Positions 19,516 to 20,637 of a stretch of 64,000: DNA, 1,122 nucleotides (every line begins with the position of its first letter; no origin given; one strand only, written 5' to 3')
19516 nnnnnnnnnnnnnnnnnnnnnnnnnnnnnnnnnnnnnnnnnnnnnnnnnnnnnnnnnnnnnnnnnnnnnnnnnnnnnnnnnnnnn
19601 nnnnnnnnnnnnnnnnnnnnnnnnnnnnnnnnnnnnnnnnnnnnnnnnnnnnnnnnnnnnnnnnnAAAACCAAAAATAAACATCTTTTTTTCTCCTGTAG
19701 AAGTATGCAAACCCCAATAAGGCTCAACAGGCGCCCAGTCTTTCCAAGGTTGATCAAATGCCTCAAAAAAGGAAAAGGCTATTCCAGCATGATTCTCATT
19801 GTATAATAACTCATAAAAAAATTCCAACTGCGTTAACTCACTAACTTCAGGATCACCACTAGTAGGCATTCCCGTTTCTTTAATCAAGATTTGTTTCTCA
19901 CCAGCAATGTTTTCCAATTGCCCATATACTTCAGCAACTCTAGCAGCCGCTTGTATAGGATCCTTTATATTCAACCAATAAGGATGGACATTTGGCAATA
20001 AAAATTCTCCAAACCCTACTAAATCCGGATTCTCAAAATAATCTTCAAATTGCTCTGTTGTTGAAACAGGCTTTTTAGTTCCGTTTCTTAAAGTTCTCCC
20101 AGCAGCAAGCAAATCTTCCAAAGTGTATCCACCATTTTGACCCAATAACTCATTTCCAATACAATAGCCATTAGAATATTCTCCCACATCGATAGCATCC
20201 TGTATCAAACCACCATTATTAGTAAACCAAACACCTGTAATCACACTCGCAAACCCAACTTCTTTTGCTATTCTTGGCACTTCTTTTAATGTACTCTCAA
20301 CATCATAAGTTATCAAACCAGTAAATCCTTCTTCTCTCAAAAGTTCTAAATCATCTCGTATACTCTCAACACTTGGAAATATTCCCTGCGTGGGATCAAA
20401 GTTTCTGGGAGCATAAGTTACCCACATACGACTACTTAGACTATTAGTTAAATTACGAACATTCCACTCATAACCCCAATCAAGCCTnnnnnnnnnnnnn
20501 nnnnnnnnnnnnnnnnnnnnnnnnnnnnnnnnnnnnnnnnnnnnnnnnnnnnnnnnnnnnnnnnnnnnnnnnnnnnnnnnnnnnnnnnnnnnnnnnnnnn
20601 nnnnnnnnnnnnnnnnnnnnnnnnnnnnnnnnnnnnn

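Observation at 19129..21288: GH17-like beta-1,3-glucanase domain with cadherin-like repeats in an archaeon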

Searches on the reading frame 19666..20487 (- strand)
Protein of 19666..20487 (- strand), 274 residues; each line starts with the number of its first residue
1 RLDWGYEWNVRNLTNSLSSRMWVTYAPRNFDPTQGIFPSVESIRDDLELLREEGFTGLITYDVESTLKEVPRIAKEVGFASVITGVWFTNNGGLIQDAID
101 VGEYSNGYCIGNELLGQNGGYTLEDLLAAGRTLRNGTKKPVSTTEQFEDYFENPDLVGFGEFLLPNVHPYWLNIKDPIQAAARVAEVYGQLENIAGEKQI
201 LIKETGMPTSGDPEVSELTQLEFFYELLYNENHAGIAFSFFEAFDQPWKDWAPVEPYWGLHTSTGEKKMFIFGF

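Call 10: find_homologous_proteins(query=window:19666-20487:-, max_evalue=0.001)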
Query seq(274 aa) (274 aa): 105 proteins with E <= 0.001 among 1293 candidates.
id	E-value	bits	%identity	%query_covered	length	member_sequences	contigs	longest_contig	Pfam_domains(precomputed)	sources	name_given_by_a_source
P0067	8.5e-67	244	45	96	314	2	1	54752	-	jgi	-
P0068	2.8e-66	242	45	92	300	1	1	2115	-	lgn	-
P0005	1.3e-65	240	45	97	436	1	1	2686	-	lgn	-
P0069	1.1e-64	237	44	96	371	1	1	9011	-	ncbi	-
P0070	3.2e-64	235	47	93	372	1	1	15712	-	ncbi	-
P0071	1.0e-62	230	43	93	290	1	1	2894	-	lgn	-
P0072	2.0e-62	229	45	95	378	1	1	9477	PF00332.25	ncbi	-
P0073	2.3e-62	229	45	97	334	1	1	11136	-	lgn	-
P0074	3.9e-62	229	46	94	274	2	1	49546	PF00332.25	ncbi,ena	-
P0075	7.2e-62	228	46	93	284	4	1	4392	PF00332.25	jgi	-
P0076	1.4e-61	227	43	93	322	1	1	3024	-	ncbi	-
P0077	2.5e-61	226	44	97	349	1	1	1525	-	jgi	jgi:exo-beta-1,3-glucanase (GH17 family)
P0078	3.1e-61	226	44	98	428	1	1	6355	-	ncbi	-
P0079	5.3e-61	225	44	97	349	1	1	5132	-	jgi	-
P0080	6.3e-60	221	42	93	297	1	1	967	-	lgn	-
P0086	2.8e-58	216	44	88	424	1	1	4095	PF00332.25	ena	-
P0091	1.3e-57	214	43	92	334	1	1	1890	PF00332.25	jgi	jgi:exo-beta-1,3-glucanase (GH17 family)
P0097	2.2e-55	206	44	94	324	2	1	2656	PF00332.25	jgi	-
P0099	4.4e-55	205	43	92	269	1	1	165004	PF00332.25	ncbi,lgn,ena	-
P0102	1.0e-54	204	44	95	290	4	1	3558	PF00332.25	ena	-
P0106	2.6e-53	200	42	90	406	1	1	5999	PF00332.25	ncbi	-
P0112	2.1e-51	193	40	97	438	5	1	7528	PF00332.25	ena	-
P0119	7.1e-49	185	40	95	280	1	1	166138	PF00332.25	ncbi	ncbi:MAG: hypothetical protein U0Y68_02610 [Blastocatellia bacterium]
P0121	1.9e-47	180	40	92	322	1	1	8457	PF00332.25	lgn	-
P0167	3.2e-5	42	31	54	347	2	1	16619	PF00332.25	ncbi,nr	ncbi:hypothetical protein BBJ28_00014143 [Nothophytophthora sp. Chile5]|nr:hypothetical protein BBJ2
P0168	4.0e-4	38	33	38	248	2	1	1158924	PF00332.25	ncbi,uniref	ncbi:hypothetical protein TREMEDRAFT_33542, partial [Tremella mesenterica DSM 1558]|uniref:uncharact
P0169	6.1e-4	38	33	38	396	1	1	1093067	PF00332.25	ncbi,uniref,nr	ncbi:hypothetical protein I350_06693 [Cryptococcus amylolentus CBS 6273]|uniref:glucan endo-1,3-beta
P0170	6.9e-4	37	33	38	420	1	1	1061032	PF00332.25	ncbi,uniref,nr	ncbi:hypothetical protein L202_07608 [Cryptococcus amylolentus CBS 6039]|uniref:glucan endo-1,3-beta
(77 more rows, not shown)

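Call 12: search_solved_structures(query=A1, max_evalue=0.01, show_alignments=2)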
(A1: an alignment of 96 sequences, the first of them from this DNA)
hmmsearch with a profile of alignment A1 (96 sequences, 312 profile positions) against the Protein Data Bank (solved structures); distinct sequences matched with E-value up to 0.01: 11.
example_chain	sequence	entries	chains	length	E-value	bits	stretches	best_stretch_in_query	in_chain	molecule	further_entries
4wtp_A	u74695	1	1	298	4.1e-23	84.6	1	51-285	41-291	beta-1,3-glucanosyltransferase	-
4wtr_A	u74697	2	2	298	5.1e-22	81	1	51-285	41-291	beta-1,3-glucanosyltransferase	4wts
6fcg_A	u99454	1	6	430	4.1e-18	68.1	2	200-289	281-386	Glycoside hydrolase, GH17 family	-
3ur7_A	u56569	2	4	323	4.4e-08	35.2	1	218-287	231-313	Glucan endo-1,3-beta-D-glucosidase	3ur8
4gzi_A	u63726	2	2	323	4.8e-07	31.8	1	218-287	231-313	Glucan endo-1,3-beta-D-glucosidase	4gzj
6u7i_A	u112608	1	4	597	2.1e-05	26.4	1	157-293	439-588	Beta-glucuronidase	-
1ghs_A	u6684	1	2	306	6.7e-05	24.7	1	204-282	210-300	1,3-BETA-GLUCANASE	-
4hpg_A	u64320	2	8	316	0.00016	23.5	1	207-283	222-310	Beta-1,3-glucanase | Beta-1,3-glucanase form 'RRII Gln 2'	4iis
2cyg_A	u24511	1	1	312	0.00027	22.7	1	208-282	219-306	beta-1, 3-glucananse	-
6jms_A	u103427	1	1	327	0.0003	22.6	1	215-282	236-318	Pollen allergen CJP38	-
1aq0_A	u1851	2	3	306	0.0091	17.7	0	218-280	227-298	1,3-1,4-BETA-GLUCANASE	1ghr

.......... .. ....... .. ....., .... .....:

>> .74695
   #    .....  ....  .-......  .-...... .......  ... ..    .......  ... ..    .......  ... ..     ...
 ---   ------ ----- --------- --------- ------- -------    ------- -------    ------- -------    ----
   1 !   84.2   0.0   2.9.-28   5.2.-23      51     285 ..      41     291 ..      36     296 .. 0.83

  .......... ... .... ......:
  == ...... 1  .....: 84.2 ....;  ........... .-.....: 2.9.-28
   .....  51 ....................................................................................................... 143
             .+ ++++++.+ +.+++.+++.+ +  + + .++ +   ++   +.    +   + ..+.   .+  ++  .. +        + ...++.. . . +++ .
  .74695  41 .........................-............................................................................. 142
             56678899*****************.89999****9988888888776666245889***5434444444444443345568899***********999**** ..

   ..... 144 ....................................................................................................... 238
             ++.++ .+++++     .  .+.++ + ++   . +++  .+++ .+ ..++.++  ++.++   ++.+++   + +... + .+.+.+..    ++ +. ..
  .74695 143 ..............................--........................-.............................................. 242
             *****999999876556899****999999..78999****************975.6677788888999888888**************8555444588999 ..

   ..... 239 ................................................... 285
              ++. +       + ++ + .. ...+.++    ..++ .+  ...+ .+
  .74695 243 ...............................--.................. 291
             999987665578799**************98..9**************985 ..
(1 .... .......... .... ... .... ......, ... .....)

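Call 13: search_protein_families(library=pfam, alignment_id=A1, max_evalue=0.01)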
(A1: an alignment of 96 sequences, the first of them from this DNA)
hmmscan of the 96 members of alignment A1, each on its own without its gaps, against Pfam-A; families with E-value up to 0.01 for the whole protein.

A. member 1, seq(274 aa): 1 family
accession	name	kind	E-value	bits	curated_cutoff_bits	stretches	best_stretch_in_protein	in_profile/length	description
PF00332.24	Glyco_hydro_17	-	0.0082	16.2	28.2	0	199-268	225-301/306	Glycosyl hydrolases family 17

B. families by the number of members that match (of 96 scanned): 8 families
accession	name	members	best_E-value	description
PF00332.24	Glyco_hydro_17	65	5.6e-09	Glycosyl hydrolases family 17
PF07833.16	Cu_amine_oxidN1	1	1.3e-20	Copper amine oxidase N-terminal domain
PF00404.24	Dockerin_1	1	4.7e-05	Dockerin type I domain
PF10518.14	TAT_signal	1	0.00061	TAT (twin-arginine translocation) pathway signal sequence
PF05801.16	VP2_lagovir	1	0.0014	Lagovirus minor capsid protein VP2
PF13663.11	DUF4148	1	0.0041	Domain of unknown function (DUF4148)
PF22612.2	GH113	1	0.0048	Glycoside Hydrolase Family 113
PF02836.23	Glyco_hydro_2_C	1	0.0056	Glycosyl hydrolases family 2, TIM barrel domain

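Call 28: predict_structure(alignment_id=A1)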
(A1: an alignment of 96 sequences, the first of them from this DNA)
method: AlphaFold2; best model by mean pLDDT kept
length: 274 residues; sequences in the alignment: 96
mean_pLDDT: 96.9   pTM: 0.93
mean pLDDT of the five models: 96.9, 96.8, 96.4, 96.3, 96.3
residues with pLDDT >= 90: 264; 70-90: 9; 50-70: 1; < 50: 0
segments of 3 or more residues with pLDDT < 50: none
pLDDT, mean of each block of 10 residues (from residue 1): 89 96 97 97 98 98 98 99 96 97 98 92 97 98 98 97 98 98 98 98 98 98 97 97 97 97 98 85
secondary structure, 60 per line:
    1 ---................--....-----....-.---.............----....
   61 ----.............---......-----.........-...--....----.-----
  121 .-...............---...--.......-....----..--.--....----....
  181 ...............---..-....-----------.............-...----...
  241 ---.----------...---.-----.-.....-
elements in order: H4-19 E22-25 H40-52 E57-60 H65-77 E81-86 H92-100 E107-110 H123-137 E141-143 H147-152 H154-157 H169-172 H177-195 E202-205 H217-229 E238-240 H269-273

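Call 35: fold_search(model_id=the predicted structure, library=pdb)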
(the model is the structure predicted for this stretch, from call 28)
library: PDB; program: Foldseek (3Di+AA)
matches with E <= 10: 1679; with E <= 0.001: 171
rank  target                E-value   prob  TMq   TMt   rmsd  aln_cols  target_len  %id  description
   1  4wtr_A                1.1e-11  1.00  0.72  0.74   3.9       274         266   18  Active-site mutant of Rhizomucor miehei beta-1,3-glucanosyltransferase in complex with laminaribiose (released 2015-08-12)
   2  4wtp                  1.6e-11  1.00  0.75  0.77   3.7       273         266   18  Crystal structure of glycoside hydrolase family 17 beta-1,3-glucanosyltransferase from Rhizomucor miehei (released 2015-08-12)
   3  6fcg_A                4.7e-11  1.00  0.79  0.57   3.6       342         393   16  Crystal structure of an endo-laminarinase from Formosa Hel1_33_131 (released 2018-12-26)
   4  8akp_A                3.2e-10  1.00  0.70  0.66   4.2       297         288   18  Crystal structure of the catalytic domain of G7048 from Penicillium sumatraense (released 2022-12-28)
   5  3ur8_B                2.4e-09  1.00  0.67  0.59   4.6       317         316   15  Lower-density crystal structure of potato endo-1,3-beta-glucanase (released 2012-05-30)
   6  4jkl_A                2.9e-09  1.00  0.72  0.36   4.8       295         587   16  Crystal Structure of Streptococcus agalactiae beta-glucuronidase in space group P21212 (released 2014-09-17)
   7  4jkm_A                3.3e-09  1.00  0.64  0.32   6.6       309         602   16  Crystal Structure of Clostridium perfringens beta-glucuronidase (released 2014-09-17)
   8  1ghs_A                7.6e-09  1.00  0.65  0.59   5.3       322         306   17  THE THREE-DIMENSIONAL STRUCTURES OF TWO PLANT BETA-GLUCAN ENDOHYDROLASES WITH DISTINCT SUBSTRATE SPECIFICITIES (released 1994-11-01)
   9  3ur7_A                1.2e-08  1.00  0.67  0.59   4.6       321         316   17  Higher-density crystal structure of potato endo-1,3-beta-glucanase (released 2012-05-30)
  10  4gzi_A                2.1e-08  1.00  0.66  0.59   4.8       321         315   16  Active-site mutant of potato endo-1,3-beta-glucanase in complex with laminaratriose (released 2013-01-02)
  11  6cxs_A                2.4e-08  1.00  0.67  0.33   5.8       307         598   15  Crystal Structure of Clostridium perfringens beta-glucuronidase bound with a novel, potent inhibitor 4-(8-(piperazin-1 (released 2019-04-17)
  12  8gen                  2.5e-08  1.00  0.70  0.35   4.6       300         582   14  E. eligens beta-glucuronidase bound to UNC10201652-glucuronide (released 2024-02-14)
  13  6d4o                  3.2e-08  1.00  0.64  0.32   5.6       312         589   12  Eubacterium eligens beta-glucuronidase bound to an amoxapine-glucuronide conjugate (released 2018-07-25)
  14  6d50_A                3.2e-08  1.00  0.62  0.23   5.5       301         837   12  Bacteroides uniforms beta-glucuronidase 2 bound to D-glucaro-1,5-lactone (released 2018-10-17)
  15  6d89_A                3.6e-08  1.00  0.58  0.31   5.5       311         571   15  Bacteroides uniformis beta-glucuronidase 1 with N-terminal loop deletion (released 2018-10-17)
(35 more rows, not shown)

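Call 43: find_related_loci(query=A3, collection=genome_contigs, flank=6000)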
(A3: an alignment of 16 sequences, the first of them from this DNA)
Query A3 (247 aa) in genome_contigs; peptide patterns used: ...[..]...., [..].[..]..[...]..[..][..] (x = any residue, [..] = any of these).
197 stretches matched a pattern; 61 encode a relative of the query (tblastn E <= 1e-3); 60 distinct loci.
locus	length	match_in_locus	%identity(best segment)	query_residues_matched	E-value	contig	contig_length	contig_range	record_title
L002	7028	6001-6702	47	3-244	1e-65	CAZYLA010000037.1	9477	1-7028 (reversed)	MAG TPA_asm: uncultured Candidatus Saccharibacteria bacterium isolate binchicken_co19_598 genome assembly, contig: NODE_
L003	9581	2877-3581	45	3-244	3e-65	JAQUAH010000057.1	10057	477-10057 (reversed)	MAG: Candidatus Omnitrophota bacterium isolate STC_8 NODE_16093_length_10057_cov_2.879053_Sandtown_C, whole genome shotg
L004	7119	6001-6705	48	3-244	1e-63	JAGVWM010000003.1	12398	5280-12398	Candidatus Pacearchaeota archaeon isolate RIFCSPHIGHO2_01_FULL_29_23 rifcsphigho2_01_scaffold_14083, whole genome shotgu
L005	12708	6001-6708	43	3-244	1e-61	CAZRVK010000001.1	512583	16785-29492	MAG TPA_asm: uncultured Planctomycetales bacterium isolate binchicken_co117_54 genome assembly, contig: NODE_2_length_51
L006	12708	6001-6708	44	3-244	3e-61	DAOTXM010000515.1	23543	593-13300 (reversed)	MAG TPA_asm: Anaerolineales bacterium isolate H21_254 k133_3085994, whole genome shotgun sequence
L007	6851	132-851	44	2-244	1e-60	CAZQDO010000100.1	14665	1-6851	MAG TPA_asm: uncultured Anaerolineae bacterium isolate binchicken_co338_52 genome assembly, contig: NODE_925_length_1466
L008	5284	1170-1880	43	3-245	8e-61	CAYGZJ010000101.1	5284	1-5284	MAG TPA_asm: uncultured Planctomycetales bacterium isolate ERP119294_co1_460 genome assembly, contig: NODE_24842_length_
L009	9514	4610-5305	45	3-241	3e-60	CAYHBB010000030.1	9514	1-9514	MAG TPA_asm: uncultured Planctomycetales bacterium isolate ERP119294_co2_534 genome assembly, contig: k141_4569887, whol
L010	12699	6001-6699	44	3-241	4e-59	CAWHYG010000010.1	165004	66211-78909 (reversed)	MAG: Candidatus Eisenbacteria bacterium isolate MFD01476.bin.1.183 genome assembly, contig: contig_45745, whole genome s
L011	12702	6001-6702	42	3-244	5e-58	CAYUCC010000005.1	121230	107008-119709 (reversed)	MAG TPA_asm: uncultured Anaerolineae bacterium isolate SRP173033_co1_350 genome assembly, contig: NODE_192_length_121230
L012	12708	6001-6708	42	3-244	2e-57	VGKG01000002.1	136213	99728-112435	MAG: Candidatus Omnitrophota bacterium isolate M_DeepCast_200m_m2_189 M_DeepCast_200m_m2_189_Ga0194113_10000032, whole g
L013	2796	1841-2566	42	3-244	9e-58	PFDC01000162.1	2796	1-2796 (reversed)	MAG: Candidatus Pacearchaeota archaeon CG10_big_fil_rev_8_21_14_0_10_35_13 CG10_8_21_14_0.10_scaffold_44796_c, whole gen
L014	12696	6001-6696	41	3-241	1e-57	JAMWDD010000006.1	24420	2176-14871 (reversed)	MAG: Candidatus Omnitrophota bacterium isolate QZM4_2.bins.406.Tibet NODE_7166_length_24420_cov_1.827810, whole genome s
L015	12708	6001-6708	46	3-241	3e-57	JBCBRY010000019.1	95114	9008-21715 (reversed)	MAG: Bacteroidota bacterium isolate J06638_10 NODE_19_length_95114_cov_17.411061, whole genome shotgun sequence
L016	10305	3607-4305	41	3-241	7e-56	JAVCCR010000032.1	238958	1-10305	MAG: Candidatus Gygaella obscura isolate MAG_3300035698_1934 Ga0374944_274658, whole genome shotgun sequence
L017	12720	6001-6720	42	2-244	6e-55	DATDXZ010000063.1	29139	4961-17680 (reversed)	MAG TPA_asm: Candidatus Nanoarchaeia archaeon isolate SMAG_U8152 k141_2334452, whole genome shotgun sequence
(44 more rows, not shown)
